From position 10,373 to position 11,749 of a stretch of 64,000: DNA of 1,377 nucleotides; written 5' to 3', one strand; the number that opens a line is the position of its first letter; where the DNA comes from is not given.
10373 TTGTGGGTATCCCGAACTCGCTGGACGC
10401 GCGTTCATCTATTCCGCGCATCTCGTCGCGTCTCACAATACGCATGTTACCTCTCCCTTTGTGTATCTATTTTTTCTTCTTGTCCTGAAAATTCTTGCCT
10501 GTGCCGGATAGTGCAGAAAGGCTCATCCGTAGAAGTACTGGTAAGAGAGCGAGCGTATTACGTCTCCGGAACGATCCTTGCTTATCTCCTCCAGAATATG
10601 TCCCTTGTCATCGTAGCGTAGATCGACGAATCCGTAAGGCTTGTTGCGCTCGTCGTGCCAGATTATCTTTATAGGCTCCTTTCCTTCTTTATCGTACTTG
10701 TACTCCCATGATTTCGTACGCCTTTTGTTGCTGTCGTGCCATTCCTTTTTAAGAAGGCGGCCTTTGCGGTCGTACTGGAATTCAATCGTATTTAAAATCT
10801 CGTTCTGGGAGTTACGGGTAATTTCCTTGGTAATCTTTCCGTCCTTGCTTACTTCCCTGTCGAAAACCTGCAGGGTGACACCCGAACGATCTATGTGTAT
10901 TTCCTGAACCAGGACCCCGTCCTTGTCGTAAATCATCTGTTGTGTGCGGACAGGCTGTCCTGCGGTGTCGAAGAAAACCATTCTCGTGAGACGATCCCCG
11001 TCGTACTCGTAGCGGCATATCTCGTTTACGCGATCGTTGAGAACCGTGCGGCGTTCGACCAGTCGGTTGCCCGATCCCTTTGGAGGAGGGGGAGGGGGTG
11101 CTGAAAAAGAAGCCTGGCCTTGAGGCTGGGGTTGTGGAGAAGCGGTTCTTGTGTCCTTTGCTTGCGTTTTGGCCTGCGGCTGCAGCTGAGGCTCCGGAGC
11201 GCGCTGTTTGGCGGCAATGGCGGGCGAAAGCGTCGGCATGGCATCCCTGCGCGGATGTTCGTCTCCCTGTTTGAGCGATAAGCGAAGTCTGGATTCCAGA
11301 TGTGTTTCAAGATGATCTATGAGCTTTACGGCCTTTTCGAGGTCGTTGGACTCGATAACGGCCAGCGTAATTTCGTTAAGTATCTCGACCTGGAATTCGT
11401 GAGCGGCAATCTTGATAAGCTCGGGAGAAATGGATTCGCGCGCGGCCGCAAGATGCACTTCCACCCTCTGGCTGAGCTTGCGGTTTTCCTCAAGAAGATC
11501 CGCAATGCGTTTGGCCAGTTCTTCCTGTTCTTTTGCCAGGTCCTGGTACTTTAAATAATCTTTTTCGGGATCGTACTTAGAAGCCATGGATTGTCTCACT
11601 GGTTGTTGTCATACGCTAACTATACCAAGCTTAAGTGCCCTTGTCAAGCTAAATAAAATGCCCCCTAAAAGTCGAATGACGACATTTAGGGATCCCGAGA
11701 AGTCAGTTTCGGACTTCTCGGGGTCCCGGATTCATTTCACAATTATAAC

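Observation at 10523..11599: Small cytoplasmic coiled-coil + YD-repeat protein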

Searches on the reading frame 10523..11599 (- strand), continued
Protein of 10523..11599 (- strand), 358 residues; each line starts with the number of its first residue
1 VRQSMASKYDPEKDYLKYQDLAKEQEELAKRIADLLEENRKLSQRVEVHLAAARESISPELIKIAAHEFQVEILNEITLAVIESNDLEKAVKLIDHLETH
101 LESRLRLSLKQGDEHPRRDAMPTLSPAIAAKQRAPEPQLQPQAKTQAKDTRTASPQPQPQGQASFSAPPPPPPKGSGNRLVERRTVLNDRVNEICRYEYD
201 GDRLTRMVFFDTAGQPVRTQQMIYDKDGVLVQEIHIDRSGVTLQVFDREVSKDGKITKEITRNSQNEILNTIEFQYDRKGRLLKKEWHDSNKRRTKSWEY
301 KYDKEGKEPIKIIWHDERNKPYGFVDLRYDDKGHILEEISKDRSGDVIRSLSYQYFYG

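Call 38: list_cluster_members(proteins=[P0020, P0021, P0022, P0024, P0026, P0001, P0003, P0008])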
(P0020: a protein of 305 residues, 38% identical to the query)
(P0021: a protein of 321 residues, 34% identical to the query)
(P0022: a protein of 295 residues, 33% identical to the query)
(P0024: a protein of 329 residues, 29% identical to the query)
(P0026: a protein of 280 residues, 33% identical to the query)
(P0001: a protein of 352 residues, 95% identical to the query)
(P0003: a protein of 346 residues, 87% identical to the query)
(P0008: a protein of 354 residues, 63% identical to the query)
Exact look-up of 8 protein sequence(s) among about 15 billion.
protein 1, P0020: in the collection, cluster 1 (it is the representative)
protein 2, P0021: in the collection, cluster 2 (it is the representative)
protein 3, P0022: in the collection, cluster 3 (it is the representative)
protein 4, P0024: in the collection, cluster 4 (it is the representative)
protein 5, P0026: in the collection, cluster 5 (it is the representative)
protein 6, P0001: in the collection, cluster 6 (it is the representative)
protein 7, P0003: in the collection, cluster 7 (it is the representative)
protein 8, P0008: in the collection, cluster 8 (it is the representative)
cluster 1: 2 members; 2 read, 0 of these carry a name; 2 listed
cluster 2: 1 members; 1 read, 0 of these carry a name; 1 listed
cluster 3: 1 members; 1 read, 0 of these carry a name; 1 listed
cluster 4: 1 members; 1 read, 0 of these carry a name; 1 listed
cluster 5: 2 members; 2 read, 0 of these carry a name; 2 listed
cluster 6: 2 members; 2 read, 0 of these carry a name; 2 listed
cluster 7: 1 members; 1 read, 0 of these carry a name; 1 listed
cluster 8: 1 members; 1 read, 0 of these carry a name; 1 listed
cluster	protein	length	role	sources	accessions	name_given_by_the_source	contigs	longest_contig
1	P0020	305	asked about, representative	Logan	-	-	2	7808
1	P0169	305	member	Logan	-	-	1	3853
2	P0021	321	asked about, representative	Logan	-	-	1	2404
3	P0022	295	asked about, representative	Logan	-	-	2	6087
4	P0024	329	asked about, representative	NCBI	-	-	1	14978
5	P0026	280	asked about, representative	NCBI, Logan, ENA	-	-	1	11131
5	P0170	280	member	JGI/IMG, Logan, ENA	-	-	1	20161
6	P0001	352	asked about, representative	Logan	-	-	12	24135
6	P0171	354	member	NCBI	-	-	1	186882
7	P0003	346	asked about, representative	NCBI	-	-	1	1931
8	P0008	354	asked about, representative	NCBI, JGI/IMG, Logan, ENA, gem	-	-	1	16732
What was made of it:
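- Tried and rejected: list_cluster_members: it gave no names or organisms for the distant orthologs (call 38).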

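Call 45: search_protein_families(library=pfam, proteins=[L013:5025-6398:+, L018:2823-3992:+, L001:12638-14050:+], max_evalue=10)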
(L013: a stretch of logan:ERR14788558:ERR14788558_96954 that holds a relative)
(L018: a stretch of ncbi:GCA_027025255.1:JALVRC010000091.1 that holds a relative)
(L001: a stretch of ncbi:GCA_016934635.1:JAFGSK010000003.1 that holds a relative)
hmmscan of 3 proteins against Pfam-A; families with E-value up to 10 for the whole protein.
L013:5025-6398:+ (457 aa): 1 family
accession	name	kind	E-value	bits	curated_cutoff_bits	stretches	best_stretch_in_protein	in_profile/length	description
PF07494.17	Reg_prop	-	0.011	16.2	20.4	1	421-442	1-23/24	Two component regulator propeller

L018:2823-3992:+ (389 aa): 0 families

L001:12638-14050:+ (470 aa): 3 families
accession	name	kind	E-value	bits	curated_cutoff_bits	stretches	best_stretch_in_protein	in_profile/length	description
PF21544.3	PorZ_N_b_propeller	-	0.00045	21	27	2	297-337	60-100/154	TSS9, PorZ, N-terminal beta-propeller domain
PF07494.17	Reg_prop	-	0.0077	16.8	20.4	1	436-457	1-23/24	Two component regulator propeller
PF21474.3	DNApolII_N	-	0.026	14.7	25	0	452-465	19-32/36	DNA polymerase II, N-terminal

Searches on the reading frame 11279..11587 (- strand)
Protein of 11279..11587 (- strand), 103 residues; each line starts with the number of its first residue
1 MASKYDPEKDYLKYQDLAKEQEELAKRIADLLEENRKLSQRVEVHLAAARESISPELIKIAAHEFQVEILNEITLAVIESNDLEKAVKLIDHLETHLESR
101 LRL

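Call 41: find_homologous_proteins(query=A3, max_evalue=0.01)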
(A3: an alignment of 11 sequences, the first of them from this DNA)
Query A3 (11 sequences): 2082 candidates shared short words with the query, none scored E <= 0.01.
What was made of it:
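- Tried and rejected: N-domain profile (A3) in find_homologous_proteins: it returned nothing, not even the family itself (call 41).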

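Call 42: search_solved_structures(query=A3, max_evalue=10, show_alignments=2)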
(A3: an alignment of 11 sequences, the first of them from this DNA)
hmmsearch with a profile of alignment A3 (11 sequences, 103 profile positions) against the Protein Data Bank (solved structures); distinct sequences matched with E-value up to 10: 46.
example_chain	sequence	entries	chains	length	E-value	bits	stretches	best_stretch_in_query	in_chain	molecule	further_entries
3b2e_E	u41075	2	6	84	0.0071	19.6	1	2-50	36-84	Golgi to ER traffic protein 1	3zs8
3vlc_E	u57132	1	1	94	0.0096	19.2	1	2-50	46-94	Golgi to ER traffic protein 1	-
3sjb_C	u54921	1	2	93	0.023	18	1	2-49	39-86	Golgi to ER traffic protein 1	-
9cxt_B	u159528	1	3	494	0.074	16.4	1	16-45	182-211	Hemagglutinin HA2 chain,Green fluorescent protein fusion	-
9cxu_B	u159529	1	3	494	0.11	15.8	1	16-45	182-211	Hemagglutinin HA2 chain,Green fluorescent protein fusion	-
6ano_B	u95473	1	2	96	0.17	15.2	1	13-55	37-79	CASP8-associated protein 2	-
4l8i_A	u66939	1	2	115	0.22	14.8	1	12-91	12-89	RSV epitope scaffold FFL_005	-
7mq8_LZ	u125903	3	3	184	0.24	14.7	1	6-36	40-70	U3 small nucleolar ribonucleoprotein protein IMP3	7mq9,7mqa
9k7z_A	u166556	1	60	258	0.26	14.6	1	9-93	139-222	Cage-i53-Zn1-HEHE-16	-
2ymy_A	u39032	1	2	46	0.36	14.2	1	21-50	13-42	RAS ASSOCIATION DOMAIN-CONTAINING PROTEIN 5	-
3g7c_A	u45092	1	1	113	0.41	14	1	9-49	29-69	Occludin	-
1wpa_A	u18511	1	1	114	0.47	13.8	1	9-50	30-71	Occludin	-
6kos_A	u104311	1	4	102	0.48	13.8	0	14-50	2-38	SUWA (Super WA20)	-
2da5_A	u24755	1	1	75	0.7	13.2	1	23-56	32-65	Zinc fingers and homeoboxes protein 3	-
5aqf_B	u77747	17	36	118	0.74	13.2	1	5-77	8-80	BAG FAMILY MOLECULAR CHAPERONE REGULATOR 1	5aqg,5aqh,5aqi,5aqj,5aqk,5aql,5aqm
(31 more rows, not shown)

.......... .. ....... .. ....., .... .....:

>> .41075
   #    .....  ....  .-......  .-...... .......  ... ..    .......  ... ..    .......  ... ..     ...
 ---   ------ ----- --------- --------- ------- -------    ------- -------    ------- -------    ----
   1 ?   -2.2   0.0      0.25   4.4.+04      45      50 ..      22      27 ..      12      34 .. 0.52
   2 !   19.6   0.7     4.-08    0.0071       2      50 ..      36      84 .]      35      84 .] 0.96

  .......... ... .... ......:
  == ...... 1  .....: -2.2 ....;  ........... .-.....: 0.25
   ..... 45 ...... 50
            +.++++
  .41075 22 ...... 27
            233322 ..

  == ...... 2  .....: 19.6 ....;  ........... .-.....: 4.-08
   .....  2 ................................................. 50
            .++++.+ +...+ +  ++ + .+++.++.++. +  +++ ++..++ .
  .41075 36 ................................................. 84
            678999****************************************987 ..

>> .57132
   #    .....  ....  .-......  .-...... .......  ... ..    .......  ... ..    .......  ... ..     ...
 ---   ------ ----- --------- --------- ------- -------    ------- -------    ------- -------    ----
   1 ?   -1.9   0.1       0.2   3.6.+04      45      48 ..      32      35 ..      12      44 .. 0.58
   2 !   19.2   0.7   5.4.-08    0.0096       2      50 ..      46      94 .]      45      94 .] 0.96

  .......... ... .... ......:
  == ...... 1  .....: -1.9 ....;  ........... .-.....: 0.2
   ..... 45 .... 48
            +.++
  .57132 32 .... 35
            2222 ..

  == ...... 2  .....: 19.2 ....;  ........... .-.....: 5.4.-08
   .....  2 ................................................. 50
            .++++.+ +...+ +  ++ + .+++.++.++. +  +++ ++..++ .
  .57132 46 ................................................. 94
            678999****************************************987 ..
